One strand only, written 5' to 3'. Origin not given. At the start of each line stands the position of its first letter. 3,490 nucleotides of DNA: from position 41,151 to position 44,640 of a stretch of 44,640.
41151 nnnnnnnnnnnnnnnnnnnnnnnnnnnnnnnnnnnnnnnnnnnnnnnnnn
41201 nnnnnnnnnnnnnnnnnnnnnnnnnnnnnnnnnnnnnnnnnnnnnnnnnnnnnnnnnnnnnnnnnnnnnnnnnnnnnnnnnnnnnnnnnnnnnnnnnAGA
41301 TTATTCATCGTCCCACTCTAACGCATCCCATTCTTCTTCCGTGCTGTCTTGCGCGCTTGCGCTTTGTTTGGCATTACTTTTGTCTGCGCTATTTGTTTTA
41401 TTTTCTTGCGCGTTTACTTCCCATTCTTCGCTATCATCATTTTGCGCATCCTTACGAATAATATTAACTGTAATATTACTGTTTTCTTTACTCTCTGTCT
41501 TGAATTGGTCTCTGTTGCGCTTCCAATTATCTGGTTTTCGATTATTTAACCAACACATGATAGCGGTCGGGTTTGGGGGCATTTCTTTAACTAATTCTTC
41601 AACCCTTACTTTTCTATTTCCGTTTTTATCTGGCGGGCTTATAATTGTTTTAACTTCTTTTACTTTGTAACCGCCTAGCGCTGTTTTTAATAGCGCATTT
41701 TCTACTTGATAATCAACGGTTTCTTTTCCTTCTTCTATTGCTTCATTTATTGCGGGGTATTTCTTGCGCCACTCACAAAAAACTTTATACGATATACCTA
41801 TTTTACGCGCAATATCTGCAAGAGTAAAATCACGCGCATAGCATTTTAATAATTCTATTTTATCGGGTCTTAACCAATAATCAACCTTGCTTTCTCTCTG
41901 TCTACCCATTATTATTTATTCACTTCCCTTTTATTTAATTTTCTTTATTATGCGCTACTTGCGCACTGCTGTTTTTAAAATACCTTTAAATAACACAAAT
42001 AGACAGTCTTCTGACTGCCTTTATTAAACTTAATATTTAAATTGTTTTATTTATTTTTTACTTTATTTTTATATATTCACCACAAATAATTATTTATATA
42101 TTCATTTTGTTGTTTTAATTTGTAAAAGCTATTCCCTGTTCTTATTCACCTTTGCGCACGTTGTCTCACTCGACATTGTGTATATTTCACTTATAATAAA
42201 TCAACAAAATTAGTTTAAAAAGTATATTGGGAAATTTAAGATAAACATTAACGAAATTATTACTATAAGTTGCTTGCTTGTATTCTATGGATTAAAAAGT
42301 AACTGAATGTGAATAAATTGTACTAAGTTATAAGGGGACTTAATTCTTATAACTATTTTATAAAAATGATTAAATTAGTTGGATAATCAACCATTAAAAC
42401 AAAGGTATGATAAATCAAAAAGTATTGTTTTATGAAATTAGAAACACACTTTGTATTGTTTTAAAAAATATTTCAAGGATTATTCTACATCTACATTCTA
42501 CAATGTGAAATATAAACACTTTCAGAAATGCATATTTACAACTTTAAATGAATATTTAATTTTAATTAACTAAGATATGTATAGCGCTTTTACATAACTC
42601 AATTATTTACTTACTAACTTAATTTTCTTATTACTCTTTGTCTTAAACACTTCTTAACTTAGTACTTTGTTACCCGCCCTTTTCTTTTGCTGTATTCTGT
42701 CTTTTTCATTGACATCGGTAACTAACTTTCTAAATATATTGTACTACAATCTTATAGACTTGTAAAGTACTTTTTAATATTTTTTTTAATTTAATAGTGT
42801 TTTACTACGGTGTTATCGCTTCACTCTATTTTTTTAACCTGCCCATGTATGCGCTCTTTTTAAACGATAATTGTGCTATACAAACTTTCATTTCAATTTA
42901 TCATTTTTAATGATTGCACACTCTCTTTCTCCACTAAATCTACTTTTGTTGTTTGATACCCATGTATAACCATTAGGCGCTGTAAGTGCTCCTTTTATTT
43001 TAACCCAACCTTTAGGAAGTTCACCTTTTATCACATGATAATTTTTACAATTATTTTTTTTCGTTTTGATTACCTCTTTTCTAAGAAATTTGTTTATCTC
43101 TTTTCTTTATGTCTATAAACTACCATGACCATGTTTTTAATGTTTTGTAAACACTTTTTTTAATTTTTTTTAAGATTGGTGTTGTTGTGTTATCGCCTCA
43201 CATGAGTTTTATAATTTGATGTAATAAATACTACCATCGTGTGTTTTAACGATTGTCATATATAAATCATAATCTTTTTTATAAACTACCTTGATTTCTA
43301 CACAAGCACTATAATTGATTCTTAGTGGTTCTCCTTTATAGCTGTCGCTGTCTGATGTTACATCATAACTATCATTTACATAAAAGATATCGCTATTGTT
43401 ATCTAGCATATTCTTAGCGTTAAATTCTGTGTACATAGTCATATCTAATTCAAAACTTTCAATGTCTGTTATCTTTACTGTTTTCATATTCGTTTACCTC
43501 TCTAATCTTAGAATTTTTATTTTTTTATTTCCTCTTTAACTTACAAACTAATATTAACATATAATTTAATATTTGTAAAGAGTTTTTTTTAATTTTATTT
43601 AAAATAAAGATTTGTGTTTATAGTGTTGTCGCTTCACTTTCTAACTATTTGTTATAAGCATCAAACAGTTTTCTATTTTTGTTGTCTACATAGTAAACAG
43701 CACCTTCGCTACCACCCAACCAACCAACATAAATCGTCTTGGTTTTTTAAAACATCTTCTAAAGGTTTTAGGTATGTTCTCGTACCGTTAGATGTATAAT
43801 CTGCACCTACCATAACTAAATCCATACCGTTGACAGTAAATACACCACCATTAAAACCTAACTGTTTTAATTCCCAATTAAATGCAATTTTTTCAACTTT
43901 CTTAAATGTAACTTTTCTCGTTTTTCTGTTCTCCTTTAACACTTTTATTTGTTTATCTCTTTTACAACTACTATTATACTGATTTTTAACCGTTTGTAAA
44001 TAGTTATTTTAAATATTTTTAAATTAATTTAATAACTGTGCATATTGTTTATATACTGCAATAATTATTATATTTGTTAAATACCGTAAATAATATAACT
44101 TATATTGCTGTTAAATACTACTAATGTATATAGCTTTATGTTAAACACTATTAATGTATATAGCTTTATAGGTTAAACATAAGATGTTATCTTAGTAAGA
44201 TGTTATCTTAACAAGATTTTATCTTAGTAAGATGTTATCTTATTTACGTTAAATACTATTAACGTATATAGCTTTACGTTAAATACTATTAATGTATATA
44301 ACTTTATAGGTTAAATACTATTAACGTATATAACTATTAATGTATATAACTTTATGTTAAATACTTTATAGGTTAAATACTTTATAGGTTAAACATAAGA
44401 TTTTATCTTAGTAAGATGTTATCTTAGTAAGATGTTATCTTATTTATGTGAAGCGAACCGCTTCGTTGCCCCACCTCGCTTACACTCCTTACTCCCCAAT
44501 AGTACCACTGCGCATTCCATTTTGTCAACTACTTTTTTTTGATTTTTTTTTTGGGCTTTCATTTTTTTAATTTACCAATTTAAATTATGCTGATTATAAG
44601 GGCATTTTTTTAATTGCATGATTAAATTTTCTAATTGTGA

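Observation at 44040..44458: Dense iteron array with 7-8 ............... palindromes next to the genome terminus: candidate origin, partition or packaging site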

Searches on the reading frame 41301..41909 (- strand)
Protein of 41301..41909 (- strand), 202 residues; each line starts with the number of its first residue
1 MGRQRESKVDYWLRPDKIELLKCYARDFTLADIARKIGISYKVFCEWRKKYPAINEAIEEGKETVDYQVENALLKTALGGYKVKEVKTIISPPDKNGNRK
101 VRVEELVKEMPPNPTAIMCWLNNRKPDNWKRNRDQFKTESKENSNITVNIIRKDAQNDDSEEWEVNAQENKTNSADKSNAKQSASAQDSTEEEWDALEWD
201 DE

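Call 14: search_protein_families(library=phrogs, proteins=[window:41301-41909:-], max_evalue=0.001)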
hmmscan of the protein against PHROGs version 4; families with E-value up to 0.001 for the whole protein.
window:41301-41909:- (202 aa): 5 families
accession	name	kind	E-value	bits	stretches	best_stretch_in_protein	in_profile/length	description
phrog_309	-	head and packaging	1.2e-40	141.5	1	4-184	133-311/319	terminase small subunit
phrog_28310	-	unknown function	2.7e-10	41.4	1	8-76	3-72/76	-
phrog_4044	-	head and packaging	2.4e-06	28.2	0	19-81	31-93/180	terminase small subunit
phrog_23444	-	head and packaging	2.4e-05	25.4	1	58-132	32-101/126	terminase small subunit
phrog_26539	-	unknown function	0.00023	21.7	1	27-100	32-98/241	-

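Call 44: search_protein_families(library=pfam, proteins=[window:41301-41909:-], max_evalue=0.01)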
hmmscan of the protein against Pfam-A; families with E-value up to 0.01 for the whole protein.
window:41301-41909:- (202 aa): 3 families
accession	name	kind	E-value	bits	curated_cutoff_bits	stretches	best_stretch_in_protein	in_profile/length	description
PF01527.26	HTH_Tnp_1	-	2.4e-06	28.1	24.1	1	17-77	12-73/75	Transposase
PF13384.12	HTH_23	-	0.0002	21.5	24.6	1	16-51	6-41/50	Homeodomain-like domain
PF13518.12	HTH_28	-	0.0012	19.4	25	1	17-51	2-36/52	Helix-turn-helix domain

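Call 45: find_encoding_contigs(protein=window:41301-41909:-, flank=4500, max_places=10)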
Protein window:41301-41909:- (202 aa): 3 contigs read that carry it; 2 places shown.
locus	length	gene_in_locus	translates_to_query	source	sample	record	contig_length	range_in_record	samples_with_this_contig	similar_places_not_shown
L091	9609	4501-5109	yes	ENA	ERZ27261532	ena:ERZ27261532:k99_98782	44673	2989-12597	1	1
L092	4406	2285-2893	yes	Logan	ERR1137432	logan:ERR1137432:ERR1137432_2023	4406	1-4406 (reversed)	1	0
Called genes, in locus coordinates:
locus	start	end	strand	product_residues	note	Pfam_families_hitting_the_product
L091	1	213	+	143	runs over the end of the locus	-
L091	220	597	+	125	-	-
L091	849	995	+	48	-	-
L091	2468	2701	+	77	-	-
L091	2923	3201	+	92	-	-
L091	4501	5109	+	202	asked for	PF01527:HTH_Tnp_1 (weak)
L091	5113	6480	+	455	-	PF03237:Terminase_6N, PF04466:Terminase_3, PF17288:Terminase_3C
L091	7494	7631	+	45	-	-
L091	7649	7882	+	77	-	PF16945:Phage_r1t_holin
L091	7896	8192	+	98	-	PF14359:DUF4406 (weak)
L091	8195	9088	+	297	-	PF01520:Amidase_3, PF09374:PG_binding_3 (faint), PF01471:PG_binding_1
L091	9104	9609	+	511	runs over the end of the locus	PF05133:SPP1_portal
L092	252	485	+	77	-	-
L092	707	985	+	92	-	-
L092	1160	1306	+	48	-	-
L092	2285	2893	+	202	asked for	PF01527:HTH_Tnp_1 (weak)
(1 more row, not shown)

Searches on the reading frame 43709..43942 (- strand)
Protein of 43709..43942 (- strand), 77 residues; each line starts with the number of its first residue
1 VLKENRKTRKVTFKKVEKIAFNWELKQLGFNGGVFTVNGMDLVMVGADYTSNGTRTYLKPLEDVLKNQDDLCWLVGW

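Call 14: search_protein_families(library=phrogs, proteins=[window:43709-43942:-], max_evalue=0.001)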
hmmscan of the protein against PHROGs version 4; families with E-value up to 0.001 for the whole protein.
window:43709-43942:- (77 aa): 0 families

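Call 32: search_protein_families(library=pfam, proteins=[window:43709-43942:-], max_evalue=0.1)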
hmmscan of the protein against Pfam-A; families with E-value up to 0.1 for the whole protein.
window:43709-43942:- (77 aa): 0 families

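Call 62: find_encoding_contigs(protein=window:43709-43942:-, flank=3000, max_places=10)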
Protein window:43709-43942:- (77 aa): 3 contigs read that carry it; 2 places shown.
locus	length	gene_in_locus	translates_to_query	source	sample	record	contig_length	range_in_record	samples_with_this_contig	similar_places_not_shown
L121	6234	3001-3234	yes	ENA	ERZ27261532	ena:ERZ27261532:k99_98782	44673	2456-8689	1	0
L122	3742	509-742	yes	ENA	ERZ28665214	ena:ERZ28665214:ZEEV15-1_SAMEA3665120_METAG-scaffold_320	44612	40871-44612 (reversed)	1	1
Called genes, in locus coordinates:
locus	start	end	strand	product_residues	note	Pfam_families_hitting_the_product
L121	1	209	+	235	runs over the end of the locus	-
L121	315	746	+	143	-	-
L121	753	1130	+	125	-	-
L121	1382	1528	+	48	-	-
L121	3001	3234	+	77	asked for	-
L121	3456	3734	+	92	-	-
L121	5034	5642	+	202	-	PF01527:HTH_Tnp_1 (weak)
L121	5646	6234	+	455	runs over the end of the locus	PF03237:Terminase_6N, PF04466:Terminase_3, PF17288:Terminase_3C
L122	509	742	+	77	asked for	-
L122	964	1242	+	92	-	-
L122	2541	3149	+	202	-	PF01527:HTH_Tnp_1 (weak)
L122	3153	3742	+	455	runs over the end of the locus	PF03237:Terminase_6N, PF04466:Terminase_3, PF17288:Terminase_3C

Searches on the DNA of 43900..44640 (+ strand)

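Call 7: search_dna_similar(query=window:43900-44640:+, collection=phages, mode=distant)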
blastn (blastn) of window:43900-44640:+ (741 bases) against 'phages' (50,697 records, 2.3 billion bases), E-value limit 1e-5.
Records with a match: 6; places in all: 6; records where one place covers at least 80% of the query: 0.
Best place of each record, by identity: 60-80% 6.
By first word of the organism name: Enterococcus 4; Staphylococcus 2.
By host as written in the record: Staphylococcus aureus BCP88 2; - 2; Enterococcus faecalis ATCC 700802 / V583 2.
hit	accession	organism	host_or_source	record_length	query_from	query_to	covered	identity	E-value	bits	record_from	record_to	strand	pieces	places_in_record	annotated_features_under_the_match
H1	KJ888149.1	Staphylococcus phage MCE-2014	Staphylococcus aureus BCP88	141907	43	133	12%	76.6%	1e-5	57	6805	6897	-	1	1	hypothetical protein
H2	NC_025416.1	Staphylococcus phage MCE-2014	Staphylococcus aureus BCP88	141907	43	133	12%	76.6%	1e-5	57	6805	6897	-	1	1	hypothetical protein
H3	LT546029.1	Enterococcus phage VFW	-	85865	43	124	11%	77.4%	1e-5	58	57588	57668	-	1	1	none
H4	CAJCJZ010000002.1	Enterococcus phage vB_EfaS_140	Gamoneu cheese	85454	43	124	11%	77.4%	1e-5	58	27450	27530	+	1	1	none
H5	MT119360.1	Enterococcus phage nattely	Enterococcus faecalis ATCC 700802 / V583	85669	43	124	11%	77.1%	3e-6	60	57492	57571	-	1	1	none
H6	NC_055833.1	Enterococcus phage nattely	Enterococcus faecalis ATCC 700802 / V583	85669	43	124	11%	77.1%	3e-6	60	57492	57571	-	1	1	none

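Call 69: search_dna_similar(query=window:44040-44540:+, collection=plasmids, mode=distant, max_evalue=0.01)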
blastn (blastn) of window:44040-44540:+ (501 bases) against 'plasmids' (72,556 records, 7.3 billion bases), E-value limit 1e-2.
Records with a match: 2; places in all: 2; records where one place covers at least 80% of the query: 0.
Best place of each record, by identity: 90-95% 1; 80-90% 1.
By first word of the organism name: Pantoea 1; Cronobacter 1.
By predicted mobility (MOB-suite, as given by PLSDB): non-mobilizable 2.
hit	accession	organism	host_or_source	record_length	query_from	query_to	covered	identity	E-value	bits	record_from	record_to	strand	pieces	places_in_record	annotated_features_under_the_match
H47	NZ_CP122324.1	Pantoea agglomerans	Gypsophila paniculata,whole organism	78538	141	194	11%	83.3%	2e-5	58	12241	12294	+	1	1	none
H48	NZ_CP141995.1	Cronobacter malonaticus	Moschus berezovskii,pure culure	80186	364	400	7%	91.9%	3e-4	55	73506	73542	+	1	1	none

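Call 71: search_rna_families(source=window, start=43900, end=44640, threshold=evalue, max_evalue=1)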
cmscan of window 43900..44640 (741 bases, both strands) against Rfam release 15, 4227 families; matches with E-value up to 1: 0.
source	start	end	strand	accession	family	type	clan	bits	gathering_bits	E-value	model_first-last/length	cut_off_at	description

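Call 72: get_annotated_region(hit=H47, flank=3000)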
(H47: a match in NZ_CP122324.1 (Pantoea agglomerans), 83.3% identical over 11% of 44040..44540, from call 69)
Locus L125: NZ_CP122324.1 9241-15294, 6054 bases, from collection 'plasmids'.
description: Pantoea agglomerans pv. gypsophilae strain 824-1 plasmid pPAG04, complete sequence
organism: Pantoea agglomerans (NCBI taxid 48984)
taxonomy: Bacteria; Pseudomonadota; Gammaproteobacteria; Enterobacterales; Erwiniaceae; Pantoea; Pantoea agglomerans
host: -; source: Gypsophila paniculata,whole organism; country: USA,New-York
typing (MOB-suite, as given by PLSDB): non-mobilizable; replicon rep_cluster_1203
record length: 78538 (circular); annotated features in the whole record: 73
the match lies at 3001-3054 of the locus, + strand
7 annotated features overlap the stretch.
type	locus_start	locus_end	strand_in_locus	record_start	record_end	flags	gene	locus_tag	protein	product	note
CDS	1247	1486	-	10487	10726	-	-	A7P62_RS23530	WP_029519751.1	hypothetical protein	-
CDS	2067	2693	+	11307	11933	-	-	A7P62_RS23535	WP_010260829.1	ParA family plasmid-partitioning AAA ATPase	-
CDS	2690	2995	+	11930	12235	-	-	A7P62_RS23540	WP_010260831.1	hypothetical protein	-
CDS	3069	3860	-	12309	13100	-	-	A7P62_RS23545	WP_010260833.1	site-specific integrase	GO:0015074 - DNA integration [Evidence IEA]; GO:0006310 - DNA recombination [Evidence IEA]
CDS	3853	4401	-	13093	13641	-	-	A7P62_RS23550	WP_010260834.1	hypothetical protein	-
CDS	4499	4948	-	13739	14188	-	-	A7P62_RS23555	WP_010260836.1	hypothetical protein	-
CDS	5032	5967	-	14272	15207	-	-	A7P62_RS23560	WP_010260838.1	hypothetical protein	-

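Call 73: get_annotated_region(hit=H48, flank=3000)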
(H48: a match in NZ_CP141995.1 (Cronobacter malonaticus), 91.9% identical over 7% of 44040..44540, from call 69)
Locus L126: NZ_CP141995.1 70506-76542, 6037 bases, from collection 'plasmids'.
description: Cronobacter malonaticus strain Dcc0527 plasmid unnamed3, complete sequence
organism: Cronobacter malonaticus (NCBI taxid 413503)
taxonomy: Bacteria; Pseudomonadota; Gammaproteobacteria; Enterobacterales; Enterobacteriaceae; Cronobacter; Cronobacter malonaticus
host: -; source: Moschus berezovskii,pure culure; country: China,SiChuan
typing (MOB-suite, as given by PLSDB): non-mobilizable; replicon IncFIC; mating-pair formation MPF_I
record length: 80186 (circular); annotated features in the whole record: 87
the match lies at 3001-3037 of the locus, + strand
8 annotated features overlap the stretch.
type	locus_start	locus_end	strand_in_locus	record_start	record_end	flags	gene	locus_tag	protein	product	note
CDS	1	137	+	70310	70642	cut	-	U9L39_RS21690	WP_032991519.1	hypothetical protein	-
CDS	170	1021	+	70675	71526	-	-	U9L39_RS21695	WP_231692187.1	hypothetical protein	-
CDS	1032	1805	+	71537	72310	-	-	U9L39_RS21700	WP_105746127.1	site-specific integrase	GO:0015074 - DNA integration [Evidence IEA]; GO:0006310 - DNA recombination [Evidence IEA]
CDS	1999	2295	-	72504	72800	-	-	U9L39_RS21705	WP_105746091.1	hypothetical protein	-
CDS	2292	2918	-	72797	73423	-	-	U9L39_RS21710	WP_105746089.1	ParA family plasmid-partitioning AAA ATPase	-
CDS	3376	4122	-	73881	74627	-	repE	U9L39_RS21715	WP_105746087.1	replication initiation protein RepE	-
CDS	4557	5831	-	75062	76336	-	-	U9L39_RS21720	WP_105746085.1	Y-family DNA polymerase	-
CDS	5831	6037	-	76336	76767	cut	umuD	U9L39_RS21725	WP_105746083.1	translesion error-prone DNA polymerase V autoproteolytic subunit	-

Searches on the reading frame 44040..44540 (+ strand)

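Call 77: search_protein_families(library=pfam, proteins=[L125:2690-2995:+, L126:1999-2295:-, L125:2067-2693:+, L126:2292-2918:-], max_evalue=0.1)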
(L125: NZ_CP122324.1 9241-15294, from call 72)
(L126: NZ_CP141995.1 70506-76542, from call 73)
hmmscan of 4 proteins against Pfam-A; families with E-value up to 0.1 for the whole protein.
L125:2690-2995:+ (101 aa): 0 families

L126:1999-2295:- (98 aa): 1 family
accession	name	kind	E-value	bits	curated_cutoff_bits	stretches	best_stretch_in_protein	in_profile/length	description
PF01402.27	RHH_1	-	0.097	13.1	20.5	0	40-78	2-34/39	Ribbon-helix-helix protein, copG family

L125:2067-2693:+ (208 aa): 14 families
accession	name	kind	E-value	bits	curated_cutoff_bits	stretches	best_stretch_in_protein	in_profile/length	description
PF13614.12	AAA_31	-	2.2e-18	67.2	27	2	2-43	3-44/177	AAA domain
PF09140.17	MipZ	-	5.1e-18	65.8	20.7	2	65-117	88-140/262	ATPase MipZ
PF01656.29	CbiA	-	2.2e-12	47.5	25.4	1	3-180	1-118/125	CobQ/CobB/MinD/ParA nucleotide binding domain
PF10609.15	ParA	-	3.5e-08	33.6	27.1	1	2-38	5-41/246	NUBPL iron-transfer P-loop NTPase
PF07015.17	VirC1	-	2.3e-06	27.6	24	1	2-178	3-183/231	VirC1 protein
PF02374.21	ArsA_ATPase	-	5.3e-06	26.3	24.3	1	3-44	3-44/305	Anion-transporting ATPase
PF06564.18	CBP_BcsQ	-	4.6e-05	23.5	21.3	1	2-38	3-39/234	Cellulose biosynthesis protein BcsQ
PF00448.28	SRP54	-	9.8e-05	22.5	22.7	1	2-91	4-98/196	SRP54-type protein, GTPase domain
PF16575.11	CLP1_P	-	0.0019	18.5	26.6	1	11-38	4-31/188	mRNA cleavage and polyadenylation factor CLP1 P-loop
PF00142.24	Fer4_NifH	-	0.002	18.1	25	1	9-40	8-39/271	4Fe-4S iron sulfur cluster binding proteins, NifH/frxC family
PF20720.3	nSTAND3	-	0.0079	16.3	27.2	1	9-48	25-62/155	Novel STAND NTPase 3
PF19828.4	DUF6309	-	0.0087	15.9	25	0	19-87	38-107/187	Family of unknown function (DUF6309)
PF13481.12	AAA_25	-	0.034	14.2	27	0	9-42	41-86/195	AAA domain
PF12846.13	AAA_10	-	0.077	12.5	27.5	0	10-52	30-70/362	AAA-like domain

L126:2292-2918:- (208 aa): 15 families
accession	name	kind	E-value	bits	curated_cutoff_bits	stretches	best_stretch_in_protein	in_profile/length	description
PF09140.17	MipZ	-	1.4e-19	70.8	20.7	2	2-54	2-55/262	ATPase MipZ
PF13614.12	AAA_31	-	4e-17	63.2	27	2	2-44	3-45/177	AAA domain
PF01656.29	CbiA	-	2.1e-10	41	25.4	1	3-112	1-54/125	CobQ/CobB/MinD/ParA nucleotide binding domain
PF10609.15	ParA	-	1.8e-08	34.6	27.1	1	2-38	5-41/246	NUBPL iron-transfer P-loop NTPase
PF07015.17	VirC1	-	2.6e-07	30.6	24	1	2-124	3-131/231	VirC1 protein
PF00448.28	SRP54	-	3.8e-06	27.1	22.7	1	2-91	4-98/196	SRP54-type protein, GTPase domain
PF02374.21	ArsA_ATPase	-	8.8e-06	25.6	24.3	1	3-47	3-47/305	Anion-transporting ATPase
PF06564.18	CBP_BcsQ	-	0.00034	20.6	21.3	1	2-38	3-39/234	Cellulose biosynthesis protein BcsQ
PF16575.11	CLP1_P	-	0.0018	18.6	26.6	1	11-38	4-31/188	mRNA cleavage and polyadenylation factor CLP1 P-loop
PF00142.24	Fer4_NifH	-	0.0065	16.4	25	1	9-39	8-38/271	4Fe-4S iron sulfur cluster binding proteins, NifH/frxC family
PF20720.3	nSTAND3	-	0.011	15.9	27.2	1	9-47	25-61/155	Novel STAND NTPase 3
PF01583.26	APS_kinase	-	0.029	14.8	21.1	0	10-44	11-45/152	Adenylylsulphate kinase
PF06414.18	Zeta_toxin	-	0.033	14.1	22.3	1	2-49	18-63/199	Zeta toxin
PF13481.12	AAA_25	-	0.089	12.8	27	0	9-45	41-77/195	AAA domain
PF05127.21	NAT10_TcmA_helicase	-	0.091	13.1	22.7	0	11-83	7-81/176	RNA cytidine acetyltransferase NAT10/TcmA, helicase domain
